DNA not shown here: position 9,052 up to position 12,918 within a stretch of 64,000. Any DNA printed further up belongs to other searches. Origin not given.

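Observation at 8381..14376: Orphan repressor-fibre-lysis module: a phage-derived block with no virion, replication or integration genes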

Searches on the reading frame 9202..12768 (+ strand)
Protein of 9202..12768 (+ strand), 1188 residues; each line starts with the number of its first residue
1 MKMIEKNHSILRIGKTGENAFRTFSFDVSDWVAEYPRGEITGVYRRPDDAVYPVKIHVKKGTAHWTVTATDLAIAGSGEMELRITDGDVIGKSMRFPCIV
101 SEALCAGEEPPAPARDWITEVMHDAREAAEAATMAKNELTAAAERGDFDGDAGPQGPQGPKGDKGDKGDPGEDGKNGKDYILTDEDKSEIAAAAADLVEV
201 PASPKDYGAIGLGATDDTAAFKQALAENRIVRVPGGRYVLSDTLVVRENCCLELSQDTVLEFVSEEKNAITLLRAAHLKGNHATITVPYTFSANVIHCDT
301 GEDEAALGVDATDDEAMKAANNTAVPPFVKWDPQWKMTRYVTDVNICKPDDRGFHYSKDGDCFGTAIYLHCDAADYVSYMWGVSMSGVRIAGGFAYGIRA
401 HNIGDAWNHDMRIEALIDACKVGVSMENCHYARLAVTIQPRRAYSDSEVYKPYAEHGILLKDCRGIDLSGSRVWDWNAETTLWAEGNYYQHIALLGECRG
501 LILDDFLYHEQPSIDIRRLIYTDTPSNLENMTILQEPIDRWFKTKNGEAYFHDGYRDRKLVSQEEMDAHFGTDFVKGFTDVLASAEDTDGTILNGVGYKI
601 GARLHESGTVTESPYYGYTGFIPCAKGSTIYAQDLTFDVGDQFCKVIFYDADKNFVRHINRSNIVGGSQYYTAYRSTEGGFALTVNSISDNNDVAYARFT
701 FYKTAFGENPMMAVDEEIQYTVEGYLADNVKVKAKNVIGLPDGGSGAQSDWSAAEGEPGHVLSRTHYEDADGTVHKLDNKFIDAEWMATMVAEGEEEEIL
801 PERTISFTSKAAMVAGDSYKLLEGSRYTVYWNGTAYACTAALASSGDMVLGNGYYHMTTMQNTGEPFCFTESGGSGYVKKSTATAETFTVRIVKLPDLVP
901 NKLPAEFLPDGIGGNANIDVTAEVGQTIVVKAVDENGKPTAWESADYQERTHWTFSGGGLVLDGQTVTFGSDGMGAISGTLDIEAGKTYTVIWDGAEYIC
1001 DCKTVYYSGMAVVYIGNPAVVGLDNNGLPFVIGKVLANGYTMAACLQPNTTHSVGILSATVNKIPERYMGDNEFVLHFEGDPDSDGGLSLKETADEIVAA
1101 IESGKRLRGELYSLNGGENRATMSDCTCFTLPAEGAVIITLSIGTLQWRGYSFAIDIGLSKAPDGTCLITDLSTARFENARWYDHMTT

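Call 3: search_protein_families(library=pfam, proteins=[window:9202-12768:+], max_evalue=0.1)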
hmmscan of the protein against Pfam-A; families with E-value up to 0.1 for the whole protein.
window:9202-12768:+ (1188 aa): 3 families
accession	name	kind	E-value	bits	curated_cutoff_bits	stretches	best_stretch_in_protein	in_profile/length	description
PF12708.12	Pect-lyase_RHGA_epim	-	2e-05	25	27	1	205-250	5-51/213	Rhamnogalacturonase A/epimerase, pectate lyase-like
PF01391.23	Collagen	-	0.00031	20.9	27.2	1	150-177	28-55/60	Collagen triple helix repeat (20 copies)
PF18316.7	S-l_SbsC_C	-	0.029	15.3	26.6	0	916-944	52-80/86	S-layer protein SbsC C-terminal domain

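Call 4: search_protein_families(library=phrogs, proteins=[window:9202-12768:+], max_evalue=0.1)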
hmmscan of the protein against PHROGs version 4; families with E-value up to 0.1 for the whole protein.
window:9202-12768:+ (1188 aa): 39 families (the best 25 are shown)
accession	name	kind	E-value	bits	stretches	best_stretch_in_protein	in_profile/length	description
phrog_2234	-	tail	1.5e-08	34.7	1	203-264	187-253/757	tail spike protein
phrog_10972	-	tail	2.4e-08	34.8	1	47-177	59-187/343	tail fiber protein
phrog_5073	-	tail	2.1e-07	31.3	1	142-178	95-131/519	tail fiber protein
phrog_32779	-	unknown function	3.9e-07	30.1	1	124-186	188-247/555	-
phrog_366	-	tail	9.5e-07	29.6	1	129-177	139-366/474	tail fiber protein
phrog_819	-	tail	1.7e-06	27.5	1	149-178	522-551/1024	tail protein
phrog_12123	-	tail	1e-05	25.1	1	203-281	86-168/799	tail spike protein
phrog_13286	-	tail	1.8e-05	24.3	1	128-185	73-130/662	tail protein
phrog_1806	-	tail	2e-05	25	1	136-179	179-220/276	collagen like minor tail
phrog_14726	-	tail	3.3e-05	23.8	1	127-334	169-349/537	tail fiber protein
phrog_3449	-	tail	3.6e-05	23.2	1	144-186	33-75/549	tail collar protein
phrog_21471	-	unknown function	4.4e-05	23.4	1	205-246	87-123/626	-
phrog_1658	-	unknown function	6.3e-05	23.8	1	127-177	26-79/239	-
phrog_13892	-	tail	7.9e-05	22.8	1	143-178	48-82/676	minor tail protein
phrog_3904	-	tail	8.2e-05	22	1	146-181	856-893/1086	tail fiber protein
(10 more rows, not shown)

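Call 5: find_homologous_proteins(query=window:9202-12768:+)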
Query window:9202-12768:+ (1188 aa): 373 proteins with E <= 0.001 among 8000 candidates; the best 120 are listed.
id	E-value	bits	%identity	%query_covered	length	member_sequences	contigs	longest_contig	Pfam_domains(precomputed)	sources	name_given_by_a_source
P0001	0.0e+0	2533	94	97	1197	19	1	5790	PF12708.13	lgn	-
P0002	0.0e+0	1677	92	64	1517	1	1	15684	PF08757.18,PF12708.13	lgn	-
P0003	0.0e+0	1623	79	66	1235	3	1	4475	PF01391.24,PF12708.13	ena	-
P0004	0.0e+0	1412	81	62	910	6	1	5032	PF12708.13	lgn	-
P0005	0.0e+0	1135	81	51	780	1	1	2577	PF12708.13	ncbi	-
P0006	1.5e-258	879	50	48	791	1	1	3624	PF12708.13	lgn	-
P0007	1.8e-245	836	64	49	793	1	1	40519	PF01391.24,PF12708.13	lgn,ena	-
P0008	2.7e-243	829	44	79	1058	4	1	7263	PF12708.13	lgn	-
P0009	1.1e-234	800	63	46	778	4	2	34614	PF12708.13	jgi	-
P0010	5.2e-233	795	58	51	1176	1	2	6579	PF01391.24,PF12708.13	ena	-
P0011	2.5e-232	792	44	76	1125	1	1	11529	PF10651.16,PF12708.13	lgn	-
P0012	7.0e-232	791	46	67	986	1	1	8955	PF12708.13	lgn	-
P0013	9.1e-232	790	58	52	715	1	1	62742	PF01391.24,PF12708.13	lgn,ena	-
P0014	6.6e-231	788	46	73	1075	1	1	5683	PF12708.13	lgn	-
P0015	8.9e-230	784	51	56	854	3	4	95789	PF12708.13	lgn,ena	-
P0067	9.9e-182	625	36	87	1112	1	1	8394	PF12708.13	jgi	jgi:hypothetical protein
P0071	9.0e-180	618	50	51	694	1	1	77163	PF01391.24,PF12708.13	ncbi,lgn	-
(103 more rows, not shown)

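Call 6: search_dna_similar(query=window:9202-12768:+, collection=phages, mode=protein, max_rows=25)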
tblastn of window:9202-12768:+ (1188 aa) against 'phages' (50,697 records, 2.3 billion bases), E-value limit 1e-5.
No match.
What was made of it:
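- Tried and rejected: tblastn of the fibre against GenBank phages: no hit (call 6).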

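Call 7: find_encoding_contigs(protein=P0002, flank=10000, max_places=3)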
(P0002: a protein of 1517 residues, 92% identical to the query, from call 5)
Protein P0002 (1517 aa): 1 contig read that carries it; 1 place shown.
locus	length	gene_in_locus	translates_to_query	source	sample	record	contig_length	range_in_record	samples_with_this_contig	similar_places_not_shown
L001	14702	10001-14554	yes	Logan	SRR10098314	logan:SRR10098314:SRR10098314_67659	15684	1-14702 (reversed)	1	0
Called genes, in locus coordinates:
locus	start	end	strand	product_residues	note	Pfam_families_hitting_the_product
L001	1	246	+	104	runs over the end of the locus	-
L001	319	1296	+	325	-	-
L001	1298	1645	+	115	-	-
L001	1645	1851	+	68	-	-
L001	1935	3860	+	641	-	PF16510:P22_portal, PF23899:SU10_portal (weak)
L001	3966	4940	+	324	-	-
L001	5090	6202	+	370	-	-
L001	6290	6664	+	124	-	-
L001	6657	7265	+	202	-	-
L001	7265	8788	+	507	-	-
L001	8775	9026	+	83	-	-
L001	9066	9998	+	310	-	-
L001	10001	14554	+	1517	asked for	PF12708:Pect-lyase_RHGA_epim (faint), PF08757:CotH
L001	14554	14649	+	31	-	-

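Call 8: find_encoding_contigs(protein=P0007, flank=10000, max_places=3)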
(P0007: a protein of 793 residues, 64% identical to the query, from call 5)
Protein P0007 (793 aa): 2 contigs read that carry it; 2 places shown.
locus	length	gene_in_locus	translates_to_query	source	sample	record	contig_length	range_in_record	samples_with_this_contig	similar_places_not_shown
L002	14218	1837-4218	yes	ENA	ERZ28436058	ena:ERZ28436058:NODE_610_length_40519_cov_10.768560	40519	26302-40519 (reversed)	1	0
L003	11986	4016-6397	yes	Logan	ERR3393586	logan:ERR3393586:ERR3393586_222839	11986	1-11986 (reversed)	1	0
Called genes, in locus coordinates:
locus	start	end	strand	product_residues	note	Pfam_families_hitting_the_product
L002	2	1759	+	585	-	?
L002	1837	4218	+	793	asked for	PF01391:Collagen, PF12708:Pect-lyase_RHGA_epim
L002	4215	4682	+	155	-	-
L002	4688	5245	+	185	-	-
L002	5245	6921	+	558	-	-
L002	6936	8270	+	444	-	-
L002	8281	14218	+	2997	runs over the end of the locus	PF18760:ART-PolyVal, PF18814:PBECR5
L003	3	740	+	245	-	?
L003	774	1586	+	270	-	PF25209:Phage_capsid_4 (weak)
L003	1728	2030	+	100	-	-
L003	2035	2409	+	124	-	-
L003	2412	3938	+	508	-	-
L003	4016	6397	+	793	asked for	PF01391:Collagen, PF12708:Pect-lyase_RHGA_epim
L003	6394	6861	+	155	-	-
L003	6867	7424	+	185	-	-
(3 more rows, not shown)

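Call 10: find_encoding_contigs(protein=P0001, flank=10000, max_places=6)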
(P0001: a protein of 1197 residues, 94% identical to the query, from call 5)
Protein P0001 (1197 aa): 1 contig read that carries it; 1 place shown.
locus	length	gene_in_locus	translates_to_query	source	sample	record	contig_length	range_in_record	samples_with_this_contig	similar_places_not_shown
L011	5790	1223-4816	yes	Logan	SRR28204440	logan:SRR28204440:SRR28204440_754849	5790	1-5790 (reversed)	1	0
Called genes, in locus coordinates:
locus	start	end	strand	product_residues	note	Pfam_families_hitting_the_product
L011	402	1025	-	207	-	PF01381:HTH_3, PF12844:HTH_19, PF13560:HTH_31, PF00717:Peptidase_S24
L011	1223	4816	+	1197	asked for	PF12708:Pect-lyase_RHGA_epim (faint)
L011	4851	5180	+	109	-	-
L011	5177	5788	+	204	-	?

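Call 19: find_encoding_contigs(protein=P0015, flank=10000, max_places=3)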
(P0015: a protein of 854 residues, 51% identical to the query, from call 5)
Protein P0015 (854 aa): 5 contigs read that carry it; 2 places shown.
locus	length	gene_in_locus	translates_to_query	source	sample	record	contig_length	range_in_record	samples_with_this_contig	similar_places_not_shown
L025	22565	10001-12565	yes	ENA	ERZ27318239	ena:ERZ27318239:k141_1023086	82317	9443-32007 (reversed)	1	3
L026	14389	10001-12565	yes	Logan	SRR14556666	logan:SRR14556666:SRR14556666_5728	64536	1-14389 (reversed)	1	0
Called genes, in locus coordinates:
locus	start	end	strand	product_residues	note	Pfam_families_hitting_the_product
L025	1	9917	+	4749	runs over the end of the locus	PF28553:WH_1, PF00176:SNF2-rel_dom, PF28554:DUF8437, PF00271:Helicase_C (faint), PF04851:ResIII, PF28555:Helicase_dom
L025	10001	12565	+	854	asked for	PF12708:Pect-lyase_RHGA_epim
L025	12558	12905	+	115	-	-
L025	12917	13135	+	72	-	PF16938:Phage_holin_Dp1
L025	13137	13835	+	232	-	PF01520:Amidase_3, PF05036:SPOR (weak)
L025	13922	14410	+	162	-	PF05067:Mn_catalase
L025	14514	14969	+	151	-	-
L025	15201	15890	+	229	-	-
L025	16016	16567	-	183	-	PF14277:DUF4364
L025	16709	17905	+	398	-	PF03447:NAD_binding_3, PF00742:Homoserine_dh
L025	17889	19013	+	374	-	PF13439:Glyco_transf_4, PF13579:Glyco_trans_4_4 (weak), PF00534:Glycos_transf_1, PF13692:Glyco_trans_1_4, PF13524:Glyco_trans_1_2 (weak)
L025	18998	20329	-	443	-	PF01235:Na_Ala_symp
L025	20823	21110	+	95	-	PF00166:Cpn10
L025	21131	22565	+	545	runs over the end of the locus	PF00118:Cpn60_TCP1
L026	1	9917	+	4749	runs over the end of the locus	PF28553:WH_1, PF00176:SNF2-rel_dom, PF28554:DUF8437, PF00271:Helicase_C (faint), PF04851:ResIII, PF28555:Helicase_dom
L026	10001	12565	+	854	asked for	PF12708:Pect-lyase_RHGA_epim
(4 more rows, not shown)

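Call 20: find_encoding_contigs(protein=P0071, flank=10000, max_places=2)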
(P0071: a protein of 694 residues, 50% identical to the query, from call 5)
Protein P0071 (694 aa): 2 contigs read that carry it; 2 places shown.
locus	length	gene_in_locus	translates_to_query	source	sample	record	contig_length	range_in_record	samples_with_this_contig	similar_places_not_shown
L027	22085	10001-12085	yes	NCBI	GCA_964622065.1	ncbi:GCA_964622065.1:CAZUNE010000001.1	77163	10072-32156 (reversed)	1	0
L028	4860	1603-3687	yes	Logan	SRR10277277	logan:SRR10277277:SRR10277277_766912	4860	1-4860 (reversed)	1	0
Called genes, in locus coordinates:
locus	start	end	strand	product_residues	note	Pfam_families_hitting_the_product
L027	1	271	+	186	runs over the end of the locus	PF04586:Peptidase_S78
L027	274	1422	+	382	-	PF05065:Phage_capsid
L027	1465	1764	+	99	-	-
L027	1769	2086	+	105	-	PF05521:Phage_HCP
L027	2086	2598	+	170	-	-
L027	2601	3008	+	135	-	-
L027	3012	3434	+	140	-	PF16461:Phage_TTP_12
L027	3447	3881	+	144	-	-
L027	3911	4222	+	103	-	-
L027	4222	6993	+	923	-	-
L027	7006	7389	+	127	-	-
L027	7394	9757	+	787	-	-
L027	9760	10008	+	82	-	-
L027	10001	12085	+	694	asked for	PF01391:Collagen, PF12708:Pect-lyase_RHGA_epim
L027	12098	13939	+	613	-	-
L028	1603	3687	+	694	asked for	PF01391:Collagen, PF12708:Pect-lyase_RHGA_epim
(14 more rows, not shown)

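Call 48: find_encoding_contigs(protein=P0004, flank=10000, max_places=6)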
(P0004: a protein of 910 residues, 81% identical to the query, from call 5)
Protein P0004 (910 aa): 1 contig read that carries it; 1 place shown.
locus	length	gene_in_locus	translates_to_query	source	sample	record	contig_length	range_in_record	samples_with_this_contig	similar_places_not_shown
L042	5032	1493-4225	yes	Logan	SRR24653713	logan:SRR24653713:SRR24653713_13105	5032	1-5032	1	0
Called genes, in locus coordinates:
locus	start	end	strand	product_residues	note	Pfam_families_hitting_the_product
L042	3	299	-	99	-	?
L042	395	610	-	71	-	-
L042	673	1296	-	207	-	PF01381:HTH_3, PF12844:HTH_19 (weak), PF13560:HTH_31, PF00717:Peptidase_S24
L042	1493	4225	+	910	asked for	PF12708:Pect-lyase_RHGA_epim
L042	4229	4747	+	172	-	PF02839:CBM_5_12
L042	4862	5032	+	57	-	?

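Call 52: search_solved_structures(query=window:9202-12768:+, max_evalue=0.01)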
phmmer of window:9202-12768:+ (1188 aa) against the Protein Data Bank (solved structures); distinct sequences matched with E-value up to 0.01: 1.
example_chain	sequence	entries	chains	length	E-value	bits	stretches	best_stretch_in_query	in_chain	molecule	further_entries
8yv3_B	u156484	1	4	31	0.0044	18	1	152-177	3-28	Collagen alpha-2(I) chain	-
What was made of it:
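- Tried and rejected: Sequence search of the fibre against PDB: only a collagen match (call 52).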
